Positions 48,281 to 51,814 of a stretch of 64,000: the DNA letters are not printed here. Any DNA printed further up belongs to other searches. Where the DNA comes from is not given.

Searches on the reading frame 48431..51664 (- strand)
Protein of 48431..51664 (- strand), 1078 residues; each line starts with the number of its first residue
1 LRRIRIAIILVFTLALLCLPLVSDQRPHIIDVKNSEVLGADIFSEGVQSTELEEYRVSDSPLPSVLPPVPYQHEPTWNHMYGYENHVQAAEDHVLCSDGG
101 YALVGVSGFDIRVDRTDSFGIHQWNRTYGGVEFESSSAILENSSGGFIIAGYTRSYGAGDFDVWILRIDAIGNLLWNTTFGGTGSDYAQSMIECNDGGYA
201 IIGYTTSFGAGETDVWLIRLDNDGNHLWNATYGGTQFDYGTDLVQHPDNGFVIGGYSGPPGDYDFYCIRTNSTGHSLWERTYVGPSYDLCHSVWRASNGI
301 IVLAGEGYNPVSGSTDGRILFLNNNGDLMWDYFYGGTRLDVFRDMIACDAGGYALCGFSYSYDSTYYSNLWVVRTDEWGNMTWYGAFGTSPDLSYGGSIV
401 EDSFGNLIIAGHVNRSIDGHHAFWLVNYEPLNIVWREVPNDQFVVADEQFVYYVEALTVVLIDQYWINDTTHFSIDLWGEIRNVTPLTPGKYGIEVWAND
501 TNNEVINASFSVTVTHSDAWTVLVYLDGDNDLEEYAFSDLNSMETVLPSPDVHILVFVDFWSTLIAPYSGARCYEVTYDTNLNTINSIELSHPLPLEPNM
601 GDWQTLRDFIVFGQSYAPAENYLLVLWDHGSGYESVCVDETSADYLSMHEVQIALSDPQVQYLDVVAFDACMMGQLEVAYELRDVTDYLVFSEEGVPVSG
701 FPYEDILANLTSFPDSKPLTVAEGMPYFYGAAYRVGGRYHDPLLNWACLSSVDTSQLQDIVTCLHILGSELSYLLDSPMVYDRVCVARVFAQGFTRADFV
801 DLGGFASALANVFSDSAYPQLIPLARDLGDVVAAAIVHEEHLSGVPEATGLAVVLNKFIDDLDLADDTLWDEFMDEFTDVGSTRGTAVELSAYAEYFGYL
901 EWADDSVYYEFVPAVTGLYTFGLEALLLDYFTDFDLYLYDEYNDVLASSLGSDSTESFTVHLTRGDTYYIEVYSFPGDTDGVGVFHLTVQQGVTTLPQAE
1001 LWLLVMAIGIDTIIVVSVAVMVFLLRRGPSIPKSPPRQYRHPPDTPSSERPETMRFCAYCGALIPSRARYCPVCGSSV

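Call 74: search_protein_families(library=pfam, proteins=[window:48431-51664:-], max_evalue=0.001)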
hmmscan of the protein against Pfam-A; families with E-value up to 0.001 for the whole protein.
window:48431-51664:- (1078 aa): 2 families
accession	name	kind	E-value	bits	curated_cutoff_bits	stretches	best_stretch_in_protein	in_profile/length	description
PF03415.19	Peptidase_C11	-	6.8e-41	141.4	25.8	1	524-814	1-285/359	Clostripain family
PF13240.11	Zn_Ribbon_1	-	2.5e-05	24.3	25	1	1056-1077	1-22/23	zinc-ribbon domain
